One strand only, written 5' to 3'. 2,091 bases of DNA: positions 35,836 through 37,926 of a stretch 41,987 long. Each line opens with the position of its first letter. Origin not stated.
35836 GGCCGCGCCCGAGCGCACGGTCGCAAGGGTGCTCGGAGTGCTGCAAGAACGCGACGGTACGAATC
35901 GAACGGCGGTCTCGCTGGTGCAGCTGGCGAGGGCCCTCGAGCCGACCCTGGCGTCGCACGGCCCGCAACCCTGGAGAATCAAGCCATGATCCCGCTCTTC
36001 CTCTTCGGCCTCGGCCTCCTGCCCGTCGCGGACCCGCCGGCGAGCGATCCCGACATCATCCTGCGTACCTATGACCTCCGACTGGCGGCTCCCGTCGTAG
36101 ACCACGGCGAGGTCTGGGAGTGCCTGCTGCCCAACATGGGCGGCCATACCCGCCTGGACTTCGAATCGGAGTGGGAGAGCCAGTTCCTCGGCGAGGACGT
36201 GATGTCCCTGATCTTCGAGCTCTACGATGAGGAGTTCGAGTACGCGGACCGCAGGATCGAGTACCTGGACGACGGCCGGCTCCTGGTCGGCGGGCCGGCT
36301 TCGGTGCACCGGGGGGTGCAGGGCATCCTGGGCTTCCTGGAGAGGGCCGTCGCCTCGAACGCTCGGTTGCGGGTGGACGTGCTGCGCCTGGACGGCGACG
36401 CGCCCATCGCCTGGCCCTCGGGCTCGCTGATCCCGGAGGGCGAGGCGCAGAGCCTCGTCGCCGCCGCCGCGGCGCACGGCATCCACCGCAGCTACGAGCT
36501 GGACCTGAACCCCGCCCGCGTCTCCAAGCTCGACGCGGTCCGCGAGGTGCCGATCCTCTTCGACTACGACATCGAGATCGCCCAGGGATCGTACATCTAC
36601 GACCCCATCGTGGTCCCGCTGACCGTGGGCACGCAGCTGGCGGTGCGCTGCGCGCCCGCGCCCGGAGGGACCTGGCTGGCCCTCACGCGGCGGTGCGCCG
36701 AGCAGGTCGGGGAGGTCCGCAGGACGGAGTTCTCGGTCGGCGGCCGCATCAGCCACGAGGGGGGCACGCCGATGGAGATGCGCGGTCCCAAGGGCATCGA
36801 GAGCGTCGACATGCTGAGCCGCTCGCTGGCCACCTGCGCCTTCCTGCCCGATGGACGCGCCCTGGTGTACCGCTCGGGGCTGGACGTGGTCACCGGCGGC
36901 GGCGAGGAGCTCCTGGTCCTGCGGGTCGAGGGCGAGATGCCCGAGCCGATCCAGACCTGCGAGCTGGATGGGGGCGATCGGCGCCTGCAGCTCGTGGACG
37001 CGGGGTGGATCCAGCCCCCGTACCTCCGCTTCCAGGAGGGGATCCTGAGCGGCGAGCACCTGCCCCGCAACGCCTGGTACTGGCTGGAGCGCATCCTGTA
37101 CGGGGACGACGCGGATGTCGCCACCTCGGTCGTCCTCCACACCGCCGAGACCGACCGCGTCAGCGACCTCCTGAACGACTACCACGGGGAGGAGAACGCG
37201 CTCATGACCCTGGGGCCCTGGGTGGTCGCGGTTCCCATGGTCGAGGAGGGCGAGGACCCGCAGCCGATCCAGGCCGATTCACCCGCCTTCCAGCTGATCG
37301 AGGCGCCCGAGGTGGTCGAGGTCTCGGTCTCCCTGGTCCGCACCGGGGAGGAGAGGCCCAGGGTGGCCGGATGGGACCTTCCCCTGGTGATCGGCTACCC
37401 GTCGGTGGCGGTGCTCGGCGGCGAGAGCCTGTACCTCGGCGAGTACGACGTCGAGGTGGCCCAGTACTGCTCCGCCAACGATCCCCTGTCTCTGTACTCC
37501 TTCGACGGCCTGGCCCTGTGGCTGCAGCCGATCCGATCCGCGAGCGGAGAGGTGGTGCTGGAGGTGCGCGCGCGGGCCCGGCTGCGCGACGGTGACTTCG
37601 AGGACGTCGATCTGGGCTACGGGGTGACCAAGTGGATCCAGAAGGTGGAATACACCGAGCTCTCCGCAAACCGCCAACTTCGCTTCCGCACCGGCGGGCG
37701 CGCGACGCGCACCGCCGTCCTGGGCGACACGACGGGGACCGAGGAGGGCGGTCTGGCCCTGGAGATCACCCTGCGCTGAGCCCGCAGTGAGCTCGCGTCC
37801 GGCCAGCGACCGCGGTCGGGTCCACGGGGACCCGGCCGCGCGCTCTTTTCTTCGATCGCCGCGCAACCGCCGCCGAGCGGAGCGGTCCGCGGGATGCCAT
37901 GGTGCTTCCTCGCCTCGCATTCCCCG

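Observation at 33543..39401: ECF sigma / ZAS–TM–HEAT anti-sigma / secreted 597-aa unknown protein / secreted HEAT–vWA protein module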

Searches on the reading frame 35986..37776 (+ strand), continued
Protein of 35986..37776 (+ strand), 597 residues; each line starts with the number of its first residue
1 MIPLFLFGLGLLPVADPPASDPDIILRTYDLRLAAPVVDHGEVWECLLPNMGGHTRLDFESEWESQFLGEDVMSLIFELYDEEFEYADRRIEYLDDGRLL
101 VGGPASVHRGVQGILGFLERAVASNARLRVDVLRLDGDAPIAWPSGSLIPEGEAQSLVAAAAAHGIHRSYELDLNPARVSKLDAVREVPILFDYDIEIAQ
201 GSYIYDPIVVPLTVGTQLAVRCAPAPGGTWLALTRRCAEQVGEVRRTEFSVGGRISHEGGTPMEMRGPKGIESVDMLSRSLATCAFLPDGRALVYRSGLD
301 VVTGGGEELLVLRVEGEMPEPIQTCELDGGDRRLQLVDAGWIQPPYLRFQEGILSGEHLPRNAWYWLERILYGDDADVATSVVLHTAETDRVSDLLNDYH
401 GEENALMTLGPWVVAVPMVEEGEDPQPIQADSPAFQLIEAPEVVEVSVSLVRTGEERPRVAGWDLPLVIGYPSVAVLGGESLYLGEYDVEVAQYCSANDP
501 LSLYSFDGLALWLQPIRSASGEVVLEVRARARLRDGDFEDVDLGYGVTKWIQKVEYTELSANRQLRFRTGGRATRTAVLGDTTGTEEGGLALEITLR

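Call 55: search_protein_families(library=pfam, proteins=[L016:2401-4092:+, L016:4097-4492:+, L016:8787-10376:+, L016:10376-10930:+, L012:3330-4520:-, L012:1608-3311:-, L012:8699-10897:-, L010:9223-12855:-, L009:9996-11012:+], max_evalue=0.001)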
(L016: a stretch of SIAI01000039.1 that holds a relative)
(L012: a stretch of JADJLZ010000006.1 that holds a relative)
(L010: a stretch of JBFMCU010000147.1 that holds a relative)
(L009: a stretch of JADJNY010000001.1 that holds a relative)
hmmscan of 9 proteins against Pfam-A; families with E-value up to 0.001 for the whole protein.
L016:2401-4092:+ (564 aa): 2 families
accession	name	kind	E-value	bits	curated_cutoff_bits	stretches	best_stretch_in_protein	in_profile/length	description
PF00437.27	T2SSE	-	7e-78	262.3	24.9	1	185-558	6-369/370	Type II/IV secretion system protein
PF05157.20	MshEN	-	3.5e-12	46.6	23.1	1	68-150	5-88/90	MshEN domain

L016:4097-4492:+ (132 aa): 1 family
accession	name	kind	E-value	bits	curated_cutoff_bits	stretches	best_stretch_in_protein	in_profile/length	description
PF00072.30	Response_reg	-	2.9e-10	40.7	30.2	1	7-117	4-110/111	Response regulator receiver domain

L016:8787-10376:+ (530 aa): 6 families
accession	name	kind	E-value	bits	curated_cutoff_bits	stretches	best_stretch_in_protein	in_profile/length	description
PF00069.31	Pkinase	-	8.1e-44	150.4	31.7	1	79-332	1-253/263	Protein kinase domain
PF07714.23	PK_Tyr_Ser-Thr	-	3.8e-33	115.3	23.1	1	81-331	3-249/258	Protein tyrosine and serine/threonine kinase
PF01636.29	APH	-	3.6e-05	24.1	23.2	1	192-226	160-197/239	Phosphotransferase enzyme family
PF06293.20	Kdo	-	4.1e-05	23.5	21.3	1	121-222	56-165/207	Lipopolysaccharide kinase (Kdo/WaaP) family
PF03109.22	ABC1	-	9.7e-05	22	22.9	1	158-229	146-217/244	ABC1 atypical kinase-like domain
PF14531.12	Kinase-like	-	0.00051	19.8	25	0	170-282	136-251/289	Kinase-like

L016:10376-10930:+ (185 aa): 4 families
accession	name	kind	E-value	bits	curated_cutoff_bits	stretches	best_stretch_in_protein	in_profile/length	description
PF07638.17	Sigma70_ECF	-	6.7e-39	134.1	21.1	1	13-180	14-184/185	ECF sigma factor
PF08281.18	Sigma70_r4_2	-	6.5e-09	35.8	25.7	1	124-164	3-43/54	Sigma-70, region 4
PF04545.22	Sigma70_r4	-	1.1e-06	28.5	24.1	1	129-159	2-32/50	Sigma-70, region 4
PF04542.20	Sigma70_r2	-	6.4e-06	26.3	24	1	41-92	17-69/71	Sigma-70 region 2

L012:3330-4520:- (397 aa): 2 families
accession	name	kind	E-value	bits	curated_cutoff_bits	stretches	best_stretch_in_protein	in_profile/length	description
PF00437.27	T2SSE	-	3.9e-46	157.8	24.9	1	47-340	13-299/370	Type II/IV secretion system protein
PF13191.12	AAA_16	-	0.00063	20.7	32.6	0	168-202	25-63/167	AAA ATPase domain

L012:1608-3311:- (568 aa): 4 families
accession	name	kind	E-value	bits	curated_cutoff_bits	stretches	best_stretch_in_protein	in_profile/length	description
PF00437.27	T2SSE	-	2.9e-131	437.9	24.9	1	179-563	3-370/370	Type II/IV secretion system protein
PF05157.20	MshEN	-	1.7e-16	60.4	23.1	1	60-143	5-89/90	MshEN domain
PF25199.1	nSTAND_NTPase5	-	1.2e-05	25.6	34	1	308-363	30-87/145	Novel STAND NTPase 5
PF13191.12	AAA_16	-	0.00011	23.2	32.6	1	303-405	8-103/167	AAA ATPase domain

L012:8699-10897:- (733 aa): 6 families
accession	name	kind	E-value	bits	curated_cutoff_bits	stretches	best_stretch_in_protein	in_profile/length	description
PF03764.24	EFG_IV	-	3.6e-38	130.5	24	1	511-630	1-121/121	Elongation factor G, domain IV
PF00009.33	GTP_EFTU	-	1.4e-29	103.5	26.5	1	69-317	2-187/188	Elongation factor Tu GTP binding domain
PF14492.12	EFG_III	-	1.8e-22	79.6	27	1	437-508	2-73/75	Elongation Factor G, domain III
PF00679.30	EFG_C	-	1.8e-22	79.6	27.9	1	632-721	1-88/89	Elongation factor G C-terminus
PF22042.2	EF-G_D2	-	3.9e-11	43.3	27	1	341-422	3-82/84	Elongation factor G domain 2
PF01926.29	MMR_HSR1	-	0.0003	21.3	21.9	0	72-168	1-85/113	50S ribosome-binding GTPase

L010:9223-12855:- (1211 aa): 9 families
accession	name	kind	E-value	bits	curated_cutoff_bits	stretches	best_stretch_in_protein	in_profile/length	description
PF13604.12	AAA_30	-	9.1e-42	143.4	27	1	815-993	2-174/191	AAA domain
PF13245.12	AAA_19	-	3.3e-40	137.8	25.1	1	819-949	1-133/134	AAA domain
PF14490.11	HHH_RecD2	-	2.1e-21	76.1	27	1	633-718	5-91/92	ATP-dependent RecD2 DNA helicase HHH domain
PF13538.12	UvrD_C_2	-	1.9e-19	69.7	27.4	1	1135-1182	2-52/52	UvrD-like helicase C-terminal domain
PF18335.7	SH3_13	-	1.3e-16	60.5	41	1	1056-1117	1-65/65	ATP-dependent RecD-like DNA helicase SH3 domain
PF23139.1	OB_YrrC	-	9.3e-15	54.8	27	1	482-560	4-72/76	ATP-dependent DNA helicase YrrC, OB-fold domain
PF01443.25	Viral_helicase1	-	5.7e-11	43.1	21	1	1102-1182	150-227/228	Viral superfamily 1 RNA helicase core domain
PF13086.12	AAA_11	-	2.1e-06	28.1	27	0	815-876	2-71/257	AAA domain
PF13191.12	AAA_16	-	0.00048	21.1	32.6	1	830-961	25-159/167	AAA ATPase domain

L009:9996-11012:+ (339 aa): 4 families
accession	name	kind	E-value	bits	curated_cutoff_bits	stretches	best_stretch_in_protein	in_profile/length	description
PF13899.12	Thioredoxin_7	-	1.8e-15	57.3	27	1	30-125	2-83/83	Thioredoxin-like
PF13098.12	Thioredoxin_2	-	2.9e-11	44.1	27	1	41-136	1-95/104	Thioredoxin-like domain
PF03190.21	Thioredox_DsbH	-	7e-07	29.8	27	1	30-137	22-123/163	Protein of unknown function, DUF255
PF00085.26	Thioredoxin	-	0.00017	22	23.5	0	34-127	10-83/103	Thioredoxin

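Call 73: fold_search(model_id=the predicted structure, library=pdb)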
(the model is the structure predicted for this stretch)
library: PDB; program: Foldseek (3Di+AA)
matches with E <= 10: 469; with E <= 0.001: 11
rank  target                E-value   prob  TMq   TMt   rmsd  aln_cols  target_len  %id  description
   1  9u5s_A                9.3e-06  1.00  0.24  0.30  19.0       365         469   10  The structure of the BfpBG complex in the T4bP system (released 2025-11-05)
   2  8co1_A1               1.8e-04  0.80  0.13  0.12  45.8       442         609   11  Type II Secretion System (released 2024-04-10)
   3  6q14_B                2.5e-04  0.99  0.20  0.23  23.7       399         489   11  Structure of the Salmonella SPI-1 injectisome NC-base (released 2019-10-23)
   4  6pee_A                2.7e-04  0.99  0.20  0.31  21.8       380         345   12  InvG secretin domain beta-barrel from Salmonella SPI-1 injectisome NC-base (released 2019-10-23)
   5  6q14_A                3.6e-04  0.99  0.20  0.24  26.1       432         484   12  Structure of the Salmonella SPI-1 injectisome NC-base (released 2019-10-23)
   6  6hcg_A                5.5e-04  0.47  0.13  0.13  39.8       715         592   10  Klebsiella pneumoniae type II secretion system outer membrane complex. PulD, PulS and PulC HR domain. (released 2019-11-27)
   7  5tcq_A                6.4e-04  0.96  0.16  0.25  17.9       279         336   11  Near-atomic resolution cryo-EM structure of the Salmonella SPI-1 type III secretion injectisome secretin InvG (released 2016-12-21)
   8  5tcr_A                6.4e-04  0.96  0.16  0.19  17.9       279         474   11  Atomic model of the Salmonella SPI-1 type III secretion injectisome basal body proteins InvG, PrgH, and PrgK (released 2016-12-21)
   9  5wq8_A                8.2e-04  0.21  0.09  0.10  56.7       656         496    8  CryoEM structure of type II secretion system secretin GspD in Vibrio cholerae (released 2016-12-28)
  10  5zdh_A                8.7e-04  0.30  0.10  0.12  55.3       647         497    9  CryoEM structure of ETEC Pilotin-Secretin AspS-GspD complex (released 2018-04-18)
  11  6i1x_A                9.6e-04  0.30  0.10  0.12  51.9       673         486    9  Aeromonas hydrophila ExeD (released 2019-04-10)
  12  7ofh_A                1.8e-03  0.84  0.14  0.29  15.5       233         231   12  CryoEM structure of the outer membrane secretin pore pIV from the f1 filamentous bacteriophage. (released 2021-11-03)
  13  6i1y_A                2.3e-03  0.96  0.17  0.20  20.4       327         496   12  Vibrio vulnificus EpsD (released 2019-04-10)
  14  9k8v_A                2.6e-03  0.99  0.19  0.29  24.4       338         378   11  Cryo-EM structure of the Type II secretion system protein from Vibrio cholerae (released 2025-10-29)
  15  6w6m_A                3.1e-03  0.99  0.17  0.23  19.3       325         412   10  Single particle cryoEM structure of V. cholerae Type IV competence pilus secretin PilQ (released 2020-10-14)
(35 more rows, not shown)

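Call 81: search_protein_families(library=pfam, proteins=[L025:2199-3890:+, L025:3947-4342:+, L025:4527-5318:+, L025:5529-5987:+, L024:4054-6408:-, L024:8548-9672:+, L023:5563-6354:+, L026:4874-6480:+, L021:4473-8057:+], max_evalue=0.001)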
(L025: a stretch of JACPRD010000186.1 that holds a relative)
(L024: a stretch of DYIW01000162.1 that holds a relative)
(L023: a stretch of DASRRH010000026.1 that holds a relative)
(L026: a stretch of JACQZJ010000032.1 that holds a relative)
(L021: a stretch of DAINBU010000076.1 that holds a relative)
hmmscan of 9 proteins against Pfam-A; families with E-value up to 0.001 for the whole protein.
L025:2199-3890:+ (564 aa): 2 families
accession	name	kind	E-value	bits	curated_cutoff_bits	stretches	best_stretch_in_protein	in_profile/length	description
PF13231.12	PMT_2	-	3e-07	31.2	26.1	1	148-308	4-160/160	Dolichyl-phosphate-mannose-protein mannosyltransferase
PF02366.24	PMT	-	0.00059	19.9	22.7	1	145-296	61-221/245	Dolichyl-phosphate-mannose-protein mannosyltransferase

L025:3947-4342:+ (132 aa): 1 family
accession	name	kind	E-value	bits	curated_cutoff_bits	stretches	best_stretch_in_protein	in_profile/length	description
PF13366.12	PDDEXK_3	-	2.6e-29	102.4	22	1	18-129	4-116/117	PD-(D/E)XK nuclease superfamily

L025:4527-5318:+ (264 aa): 4 families
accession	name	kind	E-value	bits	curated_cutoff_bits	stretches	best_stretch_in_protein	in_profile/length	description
PF04542.20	Sigma70_r2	-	1.2e-21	76.7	24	1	31-100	1-70/71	Sigma-70 region 2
PF04545.22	Sigma70_r4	-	3.9e-16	58.7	24.1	1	197-248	2-49/50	Sigma-70, region 4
PF04539.22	Sigma70_r3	-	1.6e-07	31.7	25.3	1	111-167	2-52/78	Sigma-70 region 3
PF00140.25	Sigma70_r1_2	-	1.3e-05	25.4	22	1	1-21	10-30/34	Sigma-70 factor, region 1.2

L025:5529-5987:+ (153 aa): 1 family
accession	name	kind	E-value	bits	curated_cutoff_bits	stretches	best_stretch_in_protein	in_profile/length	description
PF13664.11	DUF4149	-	6.7e-12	46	24.6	1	13-109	2-98/102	Domain of unknown function (DUF4149)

L024:4054-6408:- (785 aa): 0 families

L024:8548-9672:+ (375 aa): 4 families
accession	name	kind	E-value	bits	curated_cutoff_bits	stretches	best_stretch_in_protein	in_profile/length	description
PF16576.10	HlyD_D23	-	2.7e-22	79.6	30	1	30-337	7-195/214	Barrel-sandwich domain of CusB or HlyD membrane-fusion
PF13437.12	HlyD_3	-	5.4e-21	75.8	22.2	1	254-364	2-106/106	HlyD family secretion protein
PF13533.13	Biotin_lipoyl_2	-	6.7e-09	35.8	29.8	1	42-71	3-32/32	Biotin-lipoyl like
PF00364.28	Biotin_lipoyl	-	9.5e-06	25.8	22.1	0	41-70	44-73/73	Biotin-requiring enzyme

L023:5563-6354:+ (264 aa): 0 families

L026:4874-6480:+ (535 aa): 0 families

L021:4473-8057:+ (1195 aa): 2 families
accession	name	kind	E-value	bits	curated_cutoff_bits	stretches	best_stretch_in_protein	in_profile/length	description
PF12705.13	PDDEXK_1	-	3e-27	96.6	22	1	880-1157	2-247/247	PD-(D/E)XK nuclease superfamily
PF04257.20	Exonuc_V_gamma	-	9.3e-05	22.2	25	1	259-344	11-93/314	Exodeoxyribonuclease V, gamma subunit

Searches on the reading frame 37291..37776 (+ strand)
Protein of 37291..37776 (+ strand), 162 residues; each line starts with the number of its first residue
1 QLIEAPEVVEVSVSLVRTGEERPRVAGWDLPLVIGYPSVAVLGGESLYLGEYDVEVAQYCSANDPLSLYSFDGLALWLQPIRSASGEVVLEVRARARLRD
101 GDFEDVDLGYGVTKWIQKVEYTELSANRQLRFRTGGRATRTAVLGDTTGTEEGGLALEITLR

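Call 85: search_solved_structures(query=A5, max_evalue=10, show_alignments=3)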
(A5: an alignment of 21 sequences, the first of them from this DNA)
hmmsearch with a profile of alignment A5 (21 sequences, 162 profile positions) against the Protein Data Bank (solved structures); distinct sequences matched with E-value up to 10: 6.
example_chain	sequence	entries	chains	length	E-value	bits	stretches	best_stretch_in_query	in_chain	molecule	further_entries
9u5s_A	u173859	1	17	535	0.13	15.5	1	10-123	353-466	Outer membrane lipoprotein BfpB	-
3bt5_A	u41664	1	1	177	0.14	15.4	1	92-145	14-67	Uncharacterized protein DUF305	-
2x2y_A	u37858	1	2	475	0.45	13.8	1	44-118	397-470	MAN26A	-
2bvt_A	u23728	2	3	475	0.46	13.8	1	44-118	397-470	BETA-1,4-MANNANASE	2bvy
3tp4_A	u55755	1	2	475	0.46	13.8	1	44-118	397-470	computational Design of Enzyme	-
2zii_A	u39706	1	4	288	1.5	12.1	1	89-136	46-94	Vacuolar protein sorting-associated protein 74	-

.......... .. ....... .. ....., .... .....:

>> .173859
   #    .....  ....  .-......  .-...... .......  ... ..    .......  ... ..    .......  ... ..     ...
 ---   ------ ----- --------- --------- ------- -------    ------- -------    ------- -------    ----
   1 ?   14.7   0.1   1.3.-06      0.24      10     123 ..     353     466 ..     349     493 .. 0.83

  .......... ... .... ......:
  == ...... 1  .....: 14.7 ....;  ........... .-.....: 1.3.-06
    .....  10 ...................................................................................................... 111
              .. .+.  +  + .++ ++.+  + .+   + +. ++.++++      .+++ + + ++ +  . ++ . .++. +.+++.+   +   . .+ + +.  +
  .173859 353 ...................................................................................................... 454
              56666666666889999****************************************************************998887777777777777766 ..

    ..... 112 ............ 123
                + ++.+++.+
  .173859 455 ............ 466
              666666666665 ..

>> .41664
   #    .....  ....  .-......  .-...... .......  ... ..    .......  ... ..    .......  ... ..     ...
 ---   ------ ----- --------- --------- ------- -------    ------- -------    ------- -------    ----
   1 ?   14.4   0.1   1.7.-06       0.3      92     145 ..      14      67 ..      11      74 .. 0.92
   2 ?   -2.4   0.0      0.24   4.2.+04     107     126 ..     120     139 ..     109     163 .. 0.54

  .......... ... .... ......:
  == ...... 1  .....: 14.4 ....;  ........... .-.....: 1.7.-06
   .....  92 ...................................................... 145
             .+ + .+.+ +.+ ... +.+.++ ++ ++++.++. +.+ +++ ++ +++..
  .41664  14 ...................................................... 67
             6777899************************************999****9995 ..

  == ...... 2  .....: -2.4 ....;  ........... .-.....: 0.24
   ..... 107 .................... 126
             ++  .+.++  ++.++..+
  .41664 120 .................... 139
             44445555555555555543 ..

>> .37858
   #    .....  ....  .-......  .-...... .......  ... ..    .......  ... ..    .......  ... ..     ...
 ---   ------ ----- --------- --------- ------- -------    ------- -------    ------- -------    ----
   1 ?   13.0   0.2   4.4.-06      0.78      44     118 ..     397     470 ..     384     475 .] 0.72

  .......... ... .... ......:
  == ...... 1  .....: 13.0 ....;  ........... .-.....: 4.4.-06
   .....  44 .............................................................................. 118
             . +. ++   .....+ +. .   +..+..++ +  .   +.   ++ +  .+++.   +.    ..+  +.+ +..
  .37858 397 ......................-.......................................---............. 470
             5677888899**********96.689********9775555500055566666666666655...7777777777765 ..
